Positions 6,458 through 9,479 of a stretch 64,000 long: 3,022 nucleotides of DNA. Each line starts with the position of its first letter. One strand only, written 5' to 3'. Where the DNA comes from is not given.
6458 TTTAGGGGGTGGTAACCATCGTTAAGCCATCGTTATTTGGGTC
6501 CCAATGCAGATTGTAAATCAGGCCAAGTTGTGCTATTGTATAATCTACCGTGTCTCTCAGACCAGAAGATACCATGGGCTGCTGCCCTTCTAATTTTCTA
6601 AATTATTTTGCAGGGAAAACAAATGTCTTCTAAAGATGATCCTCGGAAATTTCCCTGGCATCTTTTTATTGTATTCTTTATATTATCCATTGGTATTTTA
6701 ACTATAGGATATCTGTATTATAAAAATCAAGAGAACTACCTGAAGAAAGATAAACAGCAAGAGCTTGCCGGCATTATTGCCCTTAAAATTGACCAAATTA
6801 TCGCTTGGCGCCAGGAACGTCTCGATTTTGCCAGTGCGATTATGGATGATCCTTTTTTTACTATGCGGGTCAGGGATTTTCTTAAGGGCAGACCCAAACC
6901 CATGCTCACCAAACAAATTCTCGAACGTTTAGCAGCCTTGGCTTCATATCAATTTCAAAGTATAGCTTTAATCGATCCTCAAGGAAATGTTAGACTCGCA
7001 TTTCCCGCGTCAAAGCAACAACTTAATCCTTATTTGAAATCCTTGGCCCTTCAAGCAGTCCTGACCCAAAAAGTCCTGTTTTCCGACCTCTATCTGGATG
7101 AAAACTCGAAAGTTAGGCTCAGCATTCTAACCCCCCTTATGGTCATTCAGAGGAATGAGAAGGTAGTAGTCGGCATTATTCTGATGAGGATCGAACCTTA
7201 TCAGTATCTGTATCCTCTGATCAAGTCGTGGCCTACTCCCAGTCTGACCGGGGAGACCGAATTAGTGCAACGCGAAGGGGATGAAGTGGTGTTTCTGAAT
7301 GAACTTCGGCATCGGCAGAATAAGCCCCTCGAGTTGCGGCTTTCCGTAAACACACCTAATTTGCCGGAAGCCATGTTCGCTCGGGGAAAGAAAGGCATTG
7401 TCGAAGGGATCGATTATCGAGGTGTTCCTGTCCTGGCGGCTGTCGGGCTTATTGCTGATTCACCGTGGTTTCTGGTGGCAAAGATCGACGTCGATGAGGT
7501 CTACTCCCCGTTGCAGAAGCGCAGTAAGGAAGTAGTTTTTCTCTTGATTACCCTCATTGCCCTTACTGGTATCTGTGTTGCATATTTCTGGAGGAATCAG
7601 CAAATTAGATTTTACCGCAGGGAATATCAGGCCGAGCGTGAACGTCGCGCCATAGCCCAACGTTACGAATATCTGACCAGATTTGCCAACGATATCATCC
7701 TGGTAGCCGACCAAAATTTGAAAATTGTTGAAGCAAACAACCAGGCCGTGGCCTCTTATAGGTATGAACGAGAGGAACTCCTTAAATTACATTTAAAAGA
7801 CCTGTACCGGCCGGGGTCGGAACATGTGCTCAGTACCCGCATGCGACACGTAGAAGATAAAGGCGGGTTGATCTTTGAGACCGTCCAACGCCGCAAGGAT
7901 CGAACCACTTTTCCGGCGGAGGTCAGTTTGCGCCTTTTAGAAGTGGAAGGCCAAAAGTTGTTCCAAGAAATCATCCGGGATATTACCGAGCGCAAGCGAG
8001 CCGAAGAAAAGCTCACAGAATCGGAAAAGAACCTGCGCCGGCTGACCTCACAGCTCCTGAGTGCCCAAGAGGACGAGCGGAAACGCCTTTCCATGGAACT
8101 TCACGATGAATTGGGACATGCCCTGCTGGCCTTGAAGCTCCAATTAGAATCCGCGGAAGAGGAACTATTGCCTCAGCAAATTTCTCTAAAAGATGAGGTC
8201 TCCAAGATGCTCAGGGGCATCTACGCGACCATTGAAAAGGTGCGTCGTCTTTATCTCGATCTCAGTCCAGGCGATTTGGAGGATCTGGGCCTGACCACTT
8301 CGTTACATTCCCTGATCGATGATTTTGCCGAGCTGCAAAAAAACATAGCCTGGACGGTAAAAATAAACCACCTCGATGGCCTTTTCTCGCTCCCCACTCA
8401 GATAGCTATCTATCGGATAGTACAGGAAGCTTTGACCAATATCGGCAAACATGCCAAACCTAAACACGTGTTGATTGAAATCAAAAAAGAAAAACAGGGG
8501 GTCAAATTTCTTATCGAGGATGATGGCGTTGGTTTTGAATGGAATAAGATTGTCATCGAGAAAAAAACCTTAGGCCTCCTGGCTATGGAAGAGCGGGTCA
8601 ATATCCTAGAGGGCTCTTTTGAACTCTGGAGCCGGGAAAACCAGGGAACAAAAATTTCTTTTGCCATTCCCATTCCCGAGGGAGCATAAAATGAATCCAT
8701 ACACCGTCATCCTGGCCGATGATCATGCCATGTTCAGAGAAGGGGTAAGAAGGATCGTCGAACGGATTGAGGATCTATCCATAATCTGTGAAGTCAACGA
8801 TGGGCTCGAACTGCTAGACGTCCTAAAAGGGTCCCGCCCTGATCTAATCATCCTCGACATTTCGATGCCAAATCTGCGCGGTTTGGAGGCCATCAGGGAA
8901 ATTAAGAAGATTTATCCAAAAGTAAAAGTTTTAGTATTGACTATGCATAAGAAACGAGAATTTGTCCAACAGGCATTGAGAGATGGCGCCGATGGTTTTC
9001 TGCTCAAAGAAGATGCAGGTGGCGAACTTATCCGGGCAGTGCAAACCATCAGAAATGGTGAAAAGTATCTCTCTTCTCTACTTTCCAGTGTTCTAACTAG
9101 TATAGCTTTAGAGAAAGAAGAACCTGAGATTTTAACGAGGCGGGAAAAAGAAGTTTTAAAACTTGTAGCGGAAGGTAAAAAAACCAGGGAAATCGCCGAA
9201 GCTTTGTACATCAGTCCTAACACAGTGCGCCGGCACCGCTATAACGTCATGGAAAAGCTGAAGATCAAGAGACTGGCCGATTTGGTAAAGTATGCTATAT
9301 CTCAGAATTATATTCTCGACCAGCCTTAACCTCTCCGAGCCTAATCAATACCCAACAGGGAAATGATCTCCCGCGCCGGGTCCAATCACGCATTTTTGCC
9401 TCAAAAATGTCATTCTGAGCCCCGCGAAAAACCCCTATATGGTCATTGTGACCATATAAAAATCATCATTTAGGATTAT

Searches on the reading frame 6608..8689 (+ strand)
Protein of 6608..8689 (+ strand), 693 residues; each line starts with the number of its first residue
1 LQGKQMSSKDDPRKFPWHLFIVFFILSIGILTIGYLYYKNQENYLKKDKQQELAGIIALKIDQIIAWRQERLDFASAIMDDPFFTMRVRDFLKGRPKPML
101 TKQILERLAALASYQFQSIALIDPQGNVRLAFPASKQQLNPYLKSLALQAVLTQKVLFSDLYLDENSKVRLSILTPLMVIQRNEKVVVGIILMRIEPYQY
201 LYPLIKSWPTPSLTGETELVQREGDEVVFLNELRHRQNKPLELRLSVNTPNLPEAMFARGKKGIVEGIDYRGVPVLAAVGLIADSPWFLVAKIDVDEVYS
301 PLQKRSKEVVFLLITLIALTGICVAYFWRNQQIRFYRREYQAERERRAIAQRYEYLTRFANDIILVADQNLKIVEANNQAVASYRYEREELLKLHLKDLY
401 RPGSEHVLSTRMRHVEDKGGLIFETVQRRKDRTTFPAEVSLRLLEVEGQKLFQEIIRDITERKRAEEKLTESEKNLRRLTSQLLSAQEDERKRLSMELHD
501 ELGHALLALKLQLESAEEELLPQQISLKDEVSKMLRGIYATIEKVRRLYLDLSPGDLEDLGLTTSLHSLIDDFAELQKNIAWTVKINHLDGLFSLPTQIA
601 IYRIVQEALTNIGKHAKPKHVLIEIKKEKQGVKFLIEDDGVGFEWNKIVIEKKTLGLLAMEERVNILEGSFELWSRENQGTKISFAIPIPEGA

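Call 21: search_protein_families(library=pfam, proteins=[window:6608-8689:+], max_evalue=0.01)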
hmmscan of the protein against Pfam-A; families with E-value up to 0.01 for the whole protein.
window:6608-8689:+ (693 aa): 6 families
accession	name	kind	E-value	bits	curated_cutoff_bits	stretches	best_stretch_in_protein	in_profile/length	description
PF07730.19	HisKA_3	-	1.1e-11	45.5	24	1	490-557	1-68/68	Histidine kinase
PF13426.13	PAS_9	-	1.2e-11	45.2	27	1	362-461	2-103/103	PAS domain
PF02518.31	HATPase_c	-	3.1e-09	37.7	26.4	1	598-690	3-110/111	Histidine kinase-, DNA gyrase B-, and HSP90-like ATPase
PF08448.16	PAS_4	-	8.8e-09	36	23.1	1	361-464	5-110/110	PAS fold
PF00989.32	PAS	-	0.0015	18.9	22.6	1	360-444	10-96/113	PAS fold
PF13581.12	HATPase_c_2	-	0.0018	18.7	27.4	1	604-644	35-80/127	Histidine kinase-like ATPase domain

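Call 81: search_protein_families(library=ncbifam, proteins=[window:6608-8689:+], max_evalue=0.00001)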
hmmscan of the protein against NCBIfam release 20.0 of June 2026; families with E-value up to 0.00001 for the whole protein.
window:6608-8689:+ (693 aa): 12 families
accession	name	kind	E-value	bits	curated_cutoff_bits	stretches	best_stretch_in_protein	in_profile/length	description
NF052443.1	SensHisKinMctS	equivalog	2e-41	141.8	700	1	473-688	233-447/457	two-component system sensor histidine kinase MctS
NF008649.0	PRK11644.1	equivalog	2.3e-33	115.7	408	1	462-688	275-495/499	signal transduction histidine-protein kinase/phosphatase UhpB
NF052531.1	Strep_LiaS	equivalog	8.5e-22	77.8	450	1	463-689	101-327/328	envelope stress sensor histidine kinase LiaS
NF008184.0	PRK10935.1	equivalog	1.9e-18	66.4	553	1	489-687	362-557/565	nitrate/nitrite two-component system sensor histidine kinase NarQ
NF007896.0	PRK10600.1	equivalog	2.2e-17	62.9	578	1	489-684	389-580/598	nitrate/nitrite two-component system sensor histidine kinase NarX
TIGR00229.1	sensory_box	domain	1.6e-15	57.3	22.9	1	351-469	5-126/126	PAS domain S-box protein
NF047786.1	his_kin_MadS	equivalog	6.6e-15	55.1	500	1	446-683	188-429/434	MadS family sensor histidine kinase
NF047322.1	HK_morpho_MacS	equivalog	4.1e-08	32.8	300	1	471-688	165-367/367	MacS family sensor histidine kinase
NF047874.1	MASE3_PAS_HK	subfamily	5e-08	32.2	560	1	341-481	255-386/655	MASE3 domain-containing sensor histidine kinase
NF008468.0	PRK11360.1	equivalog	2e-07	29.8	646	0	358-473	275-391/616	two-component system sensor histidine kinase AtoS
NF045595.1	HK_scytonemin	equivalog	8.1e-07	27.8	865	0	361-484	15-144/637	scytonemin biosynthesis sensor histidine kinase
NF033092.0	HK_WalK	equivalog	6.6e-06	25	725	0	566-688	453-593/594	cell wall metabolism sensor histidine kinase WalK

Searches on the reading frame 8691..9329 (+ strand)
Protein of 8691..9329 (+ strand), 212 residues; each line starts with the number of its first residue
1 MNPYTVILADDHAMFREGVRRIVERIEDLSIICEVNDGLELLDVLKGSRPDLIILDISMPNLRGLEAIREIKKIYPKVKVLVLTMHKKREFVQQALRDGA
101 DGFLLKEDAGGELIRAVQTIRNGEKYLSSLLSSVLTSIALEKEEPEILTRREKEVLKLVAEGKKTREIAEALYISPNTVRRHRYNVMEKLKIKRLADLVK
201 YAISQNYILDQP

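Call 21: search_protein_families(library=pfam, proteins=[window:8691-9329:+], max_evalue=0.01)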
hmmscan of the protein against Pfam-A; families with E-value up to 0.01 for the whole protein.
window:8691-9329:+ (212 aa): 9 families
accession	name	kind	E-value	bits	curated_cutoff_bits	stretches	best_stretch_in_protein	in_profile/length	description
PF00072.30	Response_reg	-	2.7e-27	95.6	30.2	1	6-117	1-110/111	Response regulator receiver domain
PF00196.25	GerE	-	4.1e-20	71.6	23.5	1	147-202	2-57/57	Bacterial regulatory proteins, luxR family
PF08281.18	Sigma70_r4_2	-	2.5e-07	30.7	25.7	1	148-190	11-54/54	Sigma-70, region 4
PF13384.12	HTH_23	-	1.6e-06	28.2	24.6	1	151-185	6-42/50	Homeodomain-like domain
PF13551.12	HTH_29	-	0.00025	21.5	28.1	1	153-183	2-33/64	Winged helix-turn helix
PF04545.22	Sigma70_r4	-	0.00045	20.1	24.1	1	148-191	5-49/50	Sigma-70, region 4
PF02796.21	HTH_7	-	0.0087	16.6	23.8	0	152-181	11-40/45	Helix-turn-helix domain of resolvase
PF08220.18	HTH_DeoR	-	0.0097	16.1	21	0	151-194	1-46/57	DeoR-like helix-turn-helix domain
PF13556.12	HTH_30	-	0.0099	16.1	27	0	159-181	9-31/59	PucR C-terminal helix-turn-helix domain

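Call 81: search_protein_families(library=ncbifam, proteins=[window:8691-9329:+], max_evalue=0.00001)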
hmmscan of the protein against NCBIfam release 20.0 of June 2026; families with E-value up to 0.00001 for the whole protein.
window:8691-9329:+ (212 aa): 74 families (the best 25 are shown)
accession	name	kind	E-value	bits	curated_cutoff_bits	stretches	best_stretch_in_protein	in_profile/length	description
NF052445.1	RespRegMctR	equivalog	5.3e-55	186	300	1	5-206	3-203/205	two-component system response regulator MctR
NF011896.0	PRK15369.1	equivalog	1.5e-48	165.2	242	1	2-203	2-205/211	two component system response regulator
NF047785.1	respo_reg_MadR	equivalog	4.8e-43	146.9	300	1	6-203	3-204/209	MadR family response regulator transcription factor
NF007018.1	PRK09483.1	equivalog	2.2e-41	141.9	280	1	5-206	3-207/217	UvrY/SirA/GacA family response regulator transcription factor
NF007935.0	PRK10651.1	equivalog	3.9e-40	137.3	250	1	2-194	5-202/216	two-component system response regulator NarL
NF007685.0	PRK10360.1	equivalog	5.2e-34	117.8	258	1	5-199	3-189/196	response regulator transcription factor UhpA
NF007708.0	PRK10403.1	equivalog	3.5e-31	108.3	343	1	2-196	5-203/215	nitrate/nitrite response regulator protein NarP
NF007403.0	PRK09935.1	equivalog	3.9e-30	105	271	1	1-206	1-208/210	fimbria biosynthesis transcriptional regulator FimZ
NF008098.0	PRK10840.1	equivalog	2.5e-29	102.3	235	1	1-204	1-207/216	response regulator transcription factor RcsB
NF007419.0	PRK09958.1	equivalog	1e-28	100.3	251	1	6-203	3-199/204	acid-sensing system DNA-binding response regulator EvgA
NF006900.1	PRK09390.1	equivalog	5.7e-23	81.5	255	1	5-205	6-200/203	response regulator FixJ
NF040749.1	tetrathio_RR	equivalog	3.4e-19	69.3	290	1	8-200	4-186/191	tetrathionate respiration response regulator TtrR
NF041367.1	CheY_Halo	equivalog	2e-18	66.9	200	1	6-118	1-111/114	chemotaxis protein CheY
NF007505.1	PRK10100.1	equivalog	7e-18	65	250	1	51-202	43-199/204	biofilm master transcriptional regulator CsgD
NF001965.0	PRK00742.1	subfamily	1.6e-17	63.8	293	1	3-110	3-111/357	chemotaxis-specific protein-glutamate methyltransferase CheB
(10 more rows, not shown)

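Call 82: search_solved_structures(query=window:8691-9329:+, max_evalue=1e-8)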
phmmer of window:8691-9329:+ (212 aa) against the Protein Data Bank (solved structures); distinct sequences matched with E-value up to 1e-8: 74 (the best 60 are shown).
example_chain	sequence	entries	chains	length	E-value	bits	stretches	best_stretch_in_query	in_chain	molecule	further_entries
1a04_A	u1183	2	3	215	2e-32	115.6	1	2-197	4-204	NITRATE/NITRITE RESPONSE REGULATOR PROTEIN NARL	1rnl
5hev_A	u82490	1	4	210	2.8e-31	111.9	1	6-204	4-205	Response regulator protein VraR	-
4ldz_A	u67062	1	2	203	1.2e-29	106.6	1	5-198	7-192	Transcriptional regulatory protein DesR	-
7ve6_A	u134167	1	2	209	4.7e-29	104.6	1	6-208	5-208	Response regulator protein VraR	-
4gvp_A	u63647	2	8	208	5.1e-29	104.5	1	6-208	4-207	Response regulator protein vraR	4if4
5f64_A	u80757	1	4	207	1.1e-25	93.7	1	3-202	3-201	Positive transcription regulator EvgA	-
8zwn_A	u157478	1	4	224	2.6e-25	92.4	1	6-202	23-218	DNA-binding transcriptional activator EvgA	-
4zmr_A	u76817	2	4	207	1.5e-24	89.9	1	5-193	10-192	Response regulator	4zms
4hye_A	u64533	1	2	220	1.8e-24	89.7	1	5-193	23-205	Response regulator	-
3c3w_A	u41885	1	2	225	1.2e-23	87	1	6-201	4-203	TWO COMPONENT TRANSCRIPTIONAL REGULATORY PROTEIN DEVR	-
5o8y_A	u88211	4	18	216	1.4e-23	86.7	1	1-203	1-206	Transcriptional regulatory protein RcsB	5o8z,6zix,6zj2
5vxn_A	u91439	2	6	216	1.4e-23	86.7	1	1-203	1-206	Transcriptional regulatory protein RcsB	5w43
6eo2_A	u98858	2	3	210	2.2e-23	86.1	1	1-201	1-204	Transcriptional regulatory protein RcsB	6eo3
3cz5_A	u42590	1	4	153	2.4e-21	79.5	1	5-135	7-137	Two-component response regulator, LuxR family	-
3b2n_A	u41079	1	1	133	3.3e-20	75.8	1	5-125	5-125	Uncharacterized protein Q99UF4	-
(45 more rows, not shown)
